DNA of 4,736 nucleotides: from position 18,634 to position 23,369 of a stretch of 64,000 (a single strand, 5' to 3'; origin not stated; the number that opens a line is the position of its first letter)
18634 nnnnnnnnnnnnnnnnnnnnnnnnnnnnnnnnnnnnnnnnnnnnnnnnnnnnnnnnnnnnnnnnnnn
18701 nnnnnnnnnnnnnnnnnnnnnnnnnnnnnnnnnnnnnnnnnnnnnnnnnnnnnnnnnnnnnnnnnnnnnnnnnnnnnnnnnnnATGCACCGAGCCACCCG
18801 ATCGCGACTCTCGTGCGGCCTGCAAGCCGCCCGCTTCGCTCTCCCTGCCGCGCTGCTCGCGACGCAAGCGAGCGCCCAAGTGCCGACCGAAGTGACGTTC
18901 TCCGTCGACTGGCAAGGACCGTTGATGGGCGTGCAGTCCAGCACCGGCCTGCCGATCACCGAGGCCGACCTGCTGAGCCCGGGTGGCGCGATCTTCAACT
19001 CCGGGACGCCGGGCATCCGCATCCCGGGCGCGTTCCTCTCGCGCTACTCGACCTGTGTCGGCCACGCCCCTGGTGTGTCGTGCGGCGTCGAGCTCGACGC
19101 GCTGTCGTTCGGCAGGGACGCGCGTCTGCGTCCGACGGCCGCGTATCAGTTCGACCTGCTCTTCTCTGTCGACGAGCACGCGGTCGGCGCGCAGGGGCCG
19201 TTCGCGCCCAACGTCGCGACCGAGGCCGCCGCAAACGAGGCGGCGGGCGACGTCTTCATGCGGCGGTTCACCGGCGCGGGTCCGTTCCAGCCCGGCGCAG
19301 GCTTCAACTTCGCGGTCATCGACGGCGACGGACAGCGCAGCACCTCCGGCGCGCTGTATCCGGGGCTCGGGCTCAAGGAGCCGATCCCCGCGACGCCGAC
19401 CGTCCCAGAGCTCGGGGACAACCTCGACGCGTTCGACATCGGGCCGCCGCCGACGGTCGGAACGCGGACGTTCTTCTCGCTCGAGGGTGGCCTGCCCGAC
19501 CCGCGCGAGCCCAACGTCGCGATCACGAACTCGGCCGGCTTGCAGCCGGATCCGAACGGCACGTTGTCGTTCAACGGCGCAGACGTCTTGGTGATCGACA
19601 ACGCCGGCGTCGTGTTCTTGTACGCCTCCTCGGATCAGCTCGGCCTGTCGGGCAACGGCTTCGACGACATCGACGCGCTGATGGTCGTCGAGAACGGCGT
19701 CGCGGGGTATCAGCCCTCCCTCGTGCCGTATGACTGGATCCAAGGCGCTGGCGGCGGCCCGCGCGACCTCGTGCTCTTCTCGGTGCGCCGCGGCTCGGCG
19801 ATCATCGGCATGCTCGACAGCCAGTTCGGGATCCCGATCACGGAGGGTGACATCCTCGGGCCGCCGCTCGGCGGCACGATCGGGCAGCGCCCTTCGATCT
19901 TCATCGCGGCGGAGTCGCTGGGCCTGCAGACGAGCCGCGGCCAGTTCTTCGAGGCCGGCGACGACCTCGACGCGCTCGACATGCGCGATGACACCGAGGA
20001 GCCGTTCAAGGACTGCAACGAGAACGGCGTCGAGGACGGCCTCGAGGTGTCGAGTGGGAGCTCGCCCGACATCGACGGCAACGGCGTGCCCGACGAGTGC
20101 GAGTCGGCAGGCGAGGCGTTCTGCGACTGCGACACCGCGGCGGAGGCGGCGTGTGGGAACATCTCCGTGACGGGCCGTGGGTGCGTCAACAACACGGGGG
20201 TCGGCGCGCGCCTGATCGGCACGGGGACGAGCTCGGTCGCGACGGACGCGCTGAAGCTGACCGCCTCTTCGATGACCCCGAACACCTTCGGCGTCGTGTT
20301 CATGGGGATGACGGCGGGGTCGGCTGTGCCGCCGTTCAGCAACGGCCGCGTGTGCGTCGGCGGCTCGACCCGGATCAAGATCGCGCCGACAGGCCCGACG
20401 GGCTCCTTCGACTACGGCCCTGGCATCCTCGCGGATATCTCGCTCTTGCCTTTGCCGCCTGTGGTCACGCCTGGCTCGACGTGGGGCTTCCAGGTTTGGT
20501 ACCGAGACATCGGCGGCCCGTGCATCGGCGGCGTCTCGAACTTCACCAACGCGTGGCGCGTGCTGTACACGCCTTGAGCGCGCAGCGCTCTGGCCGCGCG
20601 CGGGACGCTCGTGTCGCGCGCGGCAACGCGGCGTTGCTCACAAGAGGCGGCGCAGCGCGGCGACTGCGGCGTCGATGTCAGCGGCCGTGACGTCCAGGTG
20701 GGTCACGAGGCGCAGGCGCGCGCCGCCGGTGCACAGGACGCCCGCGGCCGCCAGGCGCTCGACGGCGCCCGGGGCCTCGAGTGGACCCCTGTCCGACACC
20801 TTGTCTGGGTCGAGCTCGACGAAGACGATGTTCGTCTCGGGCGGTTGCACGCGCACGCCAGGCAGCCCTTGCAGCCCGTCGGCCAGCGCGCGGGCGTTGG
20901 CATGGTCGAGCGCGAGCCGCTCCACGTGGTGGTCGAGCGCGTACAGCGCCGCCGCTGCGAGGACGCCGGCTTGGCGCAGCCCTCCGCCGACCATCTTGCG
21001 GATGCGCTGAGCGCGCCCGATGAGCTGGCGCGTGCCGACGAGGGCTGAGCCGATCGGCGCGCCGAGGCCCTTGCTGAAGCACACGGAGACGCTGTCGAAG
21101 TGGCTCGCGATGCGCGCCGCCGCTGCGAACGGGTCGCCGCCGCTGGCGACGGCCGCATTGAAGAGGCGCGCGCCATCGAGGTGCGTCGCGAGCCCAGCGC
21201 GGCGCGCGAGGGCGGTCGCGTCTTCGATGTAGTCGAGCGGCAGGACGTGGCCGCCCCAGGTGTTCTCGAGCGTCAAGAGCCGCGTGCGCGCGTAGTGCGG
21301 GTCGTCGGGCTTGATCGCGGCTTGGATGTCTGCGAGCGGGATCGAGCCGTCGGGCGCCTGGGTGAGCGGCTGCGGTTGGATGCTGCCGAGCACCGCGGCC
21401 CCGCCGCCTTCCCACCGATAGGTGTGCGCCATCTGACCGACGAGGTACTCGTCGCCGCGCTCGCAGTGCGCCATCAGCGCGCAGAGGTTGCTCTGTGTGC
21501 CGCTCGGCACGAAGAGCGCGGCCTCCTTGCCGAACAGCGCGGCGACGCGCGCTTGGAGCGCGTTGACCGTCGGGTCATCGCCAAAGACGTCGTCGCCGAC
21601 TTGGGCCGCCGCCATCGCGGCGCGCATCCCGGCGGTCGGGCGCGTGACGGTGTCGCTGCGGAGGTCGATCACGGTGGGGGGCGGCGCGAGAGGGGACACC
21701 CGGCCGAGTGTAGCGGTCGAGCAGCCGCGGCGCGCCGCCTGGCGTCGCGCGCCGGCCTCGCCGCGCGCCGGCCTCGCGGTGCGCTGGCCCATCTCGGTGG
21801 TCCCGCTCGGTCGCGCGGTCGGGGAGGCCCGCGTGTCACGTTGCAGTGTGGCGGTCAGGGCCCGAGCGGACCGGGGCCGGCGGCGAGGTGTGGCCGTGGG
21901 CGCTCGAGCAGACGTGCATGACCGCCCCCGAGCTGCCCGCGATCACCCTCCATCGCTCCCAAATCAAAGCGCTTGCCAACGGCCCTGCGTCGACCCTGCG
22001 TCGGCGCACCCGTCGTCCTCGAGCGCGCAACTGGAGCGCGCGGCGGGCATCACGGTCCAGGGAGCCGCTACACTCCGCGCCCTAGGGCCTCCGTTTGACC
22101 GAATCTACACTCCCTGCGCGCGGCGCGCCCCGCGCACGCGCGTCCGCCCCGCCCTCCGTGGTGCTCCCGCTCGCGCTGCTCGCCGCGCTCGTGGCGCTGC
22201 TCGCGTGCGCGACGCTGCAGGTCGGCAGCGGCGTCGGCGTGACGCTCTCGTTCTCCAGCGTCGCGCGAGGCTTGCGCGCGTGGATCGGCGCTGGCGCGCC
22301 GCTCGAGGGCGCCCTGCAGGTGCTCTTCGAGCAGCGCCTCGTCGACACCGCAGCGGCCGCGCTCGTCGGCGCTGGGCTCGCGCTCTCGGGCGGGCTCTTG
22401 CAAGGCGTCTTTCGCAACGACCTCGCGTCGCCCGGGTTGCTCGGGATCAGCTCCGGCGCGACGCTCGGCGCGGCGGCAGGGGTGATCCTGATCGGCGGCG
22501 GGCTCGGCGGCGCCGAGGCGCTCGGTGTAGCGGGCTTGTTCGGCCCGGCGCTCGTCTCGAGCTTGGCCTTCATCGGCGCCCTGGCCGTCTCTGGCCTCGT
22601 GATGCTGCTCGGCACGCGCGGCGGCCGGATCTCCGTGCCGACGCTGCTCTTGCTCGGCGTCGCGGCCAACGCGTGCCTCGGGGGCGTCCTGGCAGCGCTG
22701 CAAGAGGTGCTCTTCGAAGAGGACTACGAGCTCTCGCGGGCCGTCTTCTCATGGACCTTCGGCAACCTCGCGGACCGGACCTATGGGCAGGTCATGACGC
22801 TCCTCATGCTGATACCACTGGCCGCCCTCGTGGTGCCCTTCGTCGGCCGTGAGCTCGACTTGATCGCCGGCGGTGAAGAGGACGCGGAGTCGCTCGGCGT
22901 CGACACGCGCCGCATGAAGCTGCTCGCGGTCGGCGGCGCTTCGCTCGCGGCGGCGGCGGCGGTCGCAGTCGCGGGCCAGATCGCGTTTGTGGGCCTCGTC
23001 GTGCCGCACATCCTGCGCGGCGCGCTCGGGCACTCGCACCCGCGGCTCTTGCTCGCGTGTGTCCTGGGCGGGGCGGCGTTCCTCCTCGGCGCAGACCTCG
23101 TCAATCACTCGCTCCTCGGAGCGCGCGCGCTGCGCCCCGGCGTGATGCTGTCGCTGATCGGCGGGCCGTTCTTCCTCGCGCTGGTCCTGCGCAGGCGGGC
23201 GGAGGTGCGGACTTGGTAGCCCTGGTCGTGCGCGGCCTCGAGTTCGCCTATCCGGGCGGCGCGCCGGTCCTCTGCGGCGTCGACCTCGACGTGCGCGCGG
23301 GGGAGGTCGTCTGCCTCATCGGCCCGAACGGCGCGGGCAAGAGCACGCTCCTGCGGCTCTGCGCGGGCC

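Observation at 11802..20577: ECF sigma factor / WD40 (pseudo)kinase module directly upstream of two novel secreted paralogs: candidate undescribed signalling-effector locus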

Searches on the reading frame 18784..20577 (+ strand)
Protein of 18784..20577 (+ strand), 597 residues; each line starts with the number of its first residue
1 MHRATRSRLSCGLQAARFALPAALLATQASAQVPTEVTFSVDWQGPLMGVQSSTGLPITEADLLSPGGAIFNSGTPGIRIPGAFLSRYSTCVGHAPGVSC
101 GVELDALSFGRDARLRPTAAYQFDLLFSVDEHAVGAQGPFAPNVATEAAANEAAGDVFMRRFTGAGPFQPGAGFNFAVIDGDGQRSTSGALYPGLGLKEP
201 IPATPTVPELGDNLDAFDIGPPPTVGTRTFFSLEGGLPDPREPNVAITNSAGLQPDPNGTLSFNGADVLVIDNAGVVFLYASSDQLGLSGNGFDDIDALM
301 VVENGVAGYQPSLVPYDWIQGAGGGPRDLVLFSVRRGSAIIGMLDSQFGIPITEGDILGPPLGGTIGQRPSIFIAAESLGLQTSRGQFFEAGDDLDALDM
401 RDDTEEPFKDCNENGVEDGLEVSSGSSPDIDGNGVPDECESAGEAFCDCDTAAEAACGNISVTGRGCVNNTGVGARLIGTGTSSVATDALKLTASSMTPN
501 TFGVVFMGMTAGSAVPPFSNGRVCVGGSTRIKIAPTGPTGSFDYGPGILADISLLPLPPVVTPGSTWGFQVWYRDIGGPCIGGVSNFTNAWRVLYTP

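Call 4: search_protein_families(library=pfam, proteins=[window:18784-20577:+], max_evalue=0.01)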
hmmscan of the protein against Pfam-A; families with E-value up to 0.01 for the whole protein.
window:18784-20577:+ (597 aa): 0 families

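Call 5: search_protein_families(library=ncbifam, proteins=[window:18784-20577:+], max_evalue=0.01)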
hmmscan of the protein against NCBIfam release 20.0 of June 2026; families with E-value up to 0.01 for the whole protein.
window:18784-20577:+ (597 aa): 0 families

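Call 22: search_protein_representatives(protein=window:18784-20577:+)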
Query: 597 residues. Proteins with E-value up to 0.001 (for the whole library): 7224; up to 1e-10: 1939; up to 1e-30: 243. The best 150 are listed.
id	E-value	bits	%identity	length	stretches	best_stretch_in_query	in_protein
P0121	2.1e-234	796.0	64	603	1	16-597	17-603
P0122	6.3e-169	579.7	62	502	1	25-476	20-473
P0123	5.5e-161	553.5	53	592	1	15-597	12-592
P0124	5.1e-145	500.8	52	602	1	22-597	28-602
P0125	3.0e-139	481.7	50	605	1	11-597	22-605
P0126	1.3e-127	443.3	47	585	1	15-597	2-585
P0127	1.2e-117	410.3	45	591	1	20-596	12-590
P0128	4.6e-115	401.8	46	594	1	22-596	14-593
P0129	2.7e-114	399.3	47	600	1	16-597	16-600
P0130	6.1e-108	378.3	46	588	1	19-597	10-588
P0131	2.9e-107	376.1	46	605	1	15-597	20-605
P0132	3.8e-107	375.7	48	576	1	15-597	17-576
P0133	6.9e-107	374.8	45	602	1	24-597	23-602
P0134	3.1e-103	362.7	47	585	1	7-597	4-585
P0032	9.1e-102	357.9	46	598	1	15-594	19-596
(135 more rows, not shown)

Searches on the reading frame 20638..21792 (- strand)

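Call 4: search_protein_families(library=pfam, proteins=[window:20638-21792:-], max_evalue=0.01)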
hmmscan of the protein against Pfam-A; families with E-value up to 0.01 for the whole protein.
window:20638-21792:- (384 aa): 3 families
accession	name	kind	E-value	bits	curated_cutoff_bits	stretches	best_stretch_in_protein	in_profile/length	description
PF01212.27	Beta_elim_lyase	-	1.6e-101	339.8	27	1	43-328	1-286/288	Beta-eliminating lyase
PF00155.27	Aminotran_1_2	-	1.1e-10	41.7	19.7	1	53-379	20-360/361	Aminotransferase class I and II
PF01053.26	Cys_Met_Meta_PP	-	0.00046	19.3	27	1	73-121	51-99/381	Cys/Met metabolism PLP-dependent enzyme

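Call 5: search_protein_families(library=ncbifam, proteins=[window:20638-21792:-], max_evalue=0.01)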
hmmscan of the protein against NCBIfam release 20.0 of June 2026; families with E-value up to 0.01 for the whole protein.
window:20638-21792:- (384 aa): 12 families
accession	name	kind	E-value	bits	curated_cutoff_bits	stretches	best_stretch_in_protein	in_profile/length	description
NF041359.1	GntG_guanitoxin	subfamily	1.2e-139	465.2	230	1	40-381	4-342/343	GntG family PLP-dependent aldolase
NF007825.0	PRK10534.1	equivalog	8.5e-127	422.7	312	1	41-382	1-329/333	low-specificity L-threonine aldolase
TIGR00858.1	bioF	equivalog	1.3e-06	27.5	426.45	1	58-125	50-117/365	8-amino-7-oxononanoate synthase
NF006003.0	PRK08133.1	equivalog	2.7e-05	23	522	1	73-122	65-114/396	O-succinylhomoserine sulfhydrylase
NF047599.1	SerpalmtaseBetaP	equivalog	0.00023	20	500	0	77-125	91-139/394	serine palmitoyltransferase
TIGR01325.1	O_suc_HS_sulf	equivalog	0.00035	19.3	510.05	1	73-141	53-116/380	O-succinylhomoserine sulfhydrylase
TIGR01326.1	OAH_OAS_sulfhy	subfamily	0.00087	18.1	495.1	1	73-117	56-100/418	O-acetylhomoserine aminocarboxypropyltransferase/cysteine synthase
NF005456.0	PRK07050.1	equivalog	0.0022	16.7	500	1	72-125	63-116/394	cystathionine beta-lyase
NF005695.0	PRK07503.1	equivalog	0.0045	15.7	666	1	54-121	43-112/403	methionine gamma-lyase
NF005872.0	PRK07812.1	equivalog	0.0054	15.2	703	1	73-116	71-114/439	bifunctional o-acetylhomoserine/o-acetylserine sulfhydrylase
NF004650.0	PRK05994.1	equivalog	0.0069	15.2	667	0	73-119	62-108/427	O-acetylhomoserine aminocarboxypropyltransferase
NF047600.1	SerpalmtaseCFB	equivalog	0.01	14.6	640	0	78-128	92-142/395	serine palmitoyltransferase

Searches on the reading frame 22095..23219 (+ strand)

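Call 4: search_protein_families(library=pfam, proteins=[window:22095-23219:+], max_evalue=0.01)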
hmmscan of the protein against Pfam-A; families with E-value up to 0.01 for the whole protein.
window:22095-23219:+ (374 aa): 2 families
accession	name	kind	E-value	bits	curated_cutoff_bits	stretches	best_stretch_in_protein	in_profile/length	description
PF01032.23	FecCD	-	5.7e-65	219.8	26.5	1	64-366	30-311/311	FecCD transport family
PF00950.22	ABC-3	-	0.0038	17.2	20.1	1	131-333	32-229/258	ABC 3 transport family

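Call 5: search_protein_families(library=ncbifam, proteins=[window:22095-23219:+], max_evalue=0.01)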
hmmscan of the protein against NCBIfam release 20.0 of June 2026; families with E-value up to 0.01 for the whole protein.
window:22095-23219:+ (374 aa): 16 families
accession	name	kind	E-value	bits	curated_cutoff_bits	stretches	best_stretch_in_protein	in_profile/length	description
NF007081.0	PRK09535.1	equivalog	3.7e-53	181.1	461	1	75-371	89-363/366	vitamin B12 ABC transporter permease BtuC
NF003001.0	PRK03784.1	equivalog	3.4e-45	154.6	334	1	75-369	53-330/332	vitamin B12 ABC transporter permease BtuC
NF007867.0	PRK10577.1-3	subfamily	2.7e-41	141.7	849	1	9-370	370-708/710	Fe(3+)-hydroxamate ABC transporter permease FhuB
NF007299.0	PRK09777.1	equivalog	1.2e-38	133.2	406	1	28-368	6-318/318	Fe(3+) dicitrate ABC transporter permease subunit FecD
NF007866.0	PRK10577.1-2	equivalog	8.6e-38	130.1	554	1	73-368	387-664/666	Fe(3+)-hydroxamate ABC transporter permease FhuB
NF007872.0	PRK10577.2-3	equivalog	5.8e-37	127.4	727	1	26-369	20-334/676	Fe(3+)-hydroxamate ABC transporter permease FhuB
TIGR03869.1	F420-0_ABCperm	hypoth_equivalog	2.7e-35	122.2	437.35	1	46-369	16-323/325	putative F420-0 ABC transporter permease subunit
NF007871.0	PRK10577.2-2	equivalog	1.7e-34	119.4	899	1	24-367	355-676/679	Fe(3+)-hydroxamate ABC transporter permease FhuB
NF008407.0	PRK11228.1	equivalog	6.4e-34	117.3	396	1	76-367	53-329/330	iron-dicitrate ABC transporter permease FecC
NF007760.0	PRK10441.1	equivalog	2.4e-29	102.5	428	1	28-369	13-331/335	Fe(3+)-siderophore ABC transporter permease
NF007870.0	PRK10577.2-1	equivalog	2.6e-25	89.2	1355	1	74-366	397-672/678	Fe(3+)-hydroxamate ABC transporter permease FhuB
NF007869.0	PRK10577.1-6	equivalog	3.5e-25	88.5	954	2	212-366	540-693/703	Fe(3+)-hydroxamate ABC transporter permease FhuB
NF007759.0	PRK10440.1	equivalog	9.2e-23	81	422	1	28-367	14-326/330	iron-enterobactin ABC transporter permease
NF007873.0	PRK10577.2-4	equivalog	1.5e-21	76.8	1012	1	77-364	371-640/646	Fe(3+)-hydroxamate ABC transporter permease FhuB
NF007868.0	PRK10577.1-5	equivalog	4.8e-19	68.3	943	2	161-367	463-663/666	Fe(3+)-hydroxamate ABC transporter permease FhuB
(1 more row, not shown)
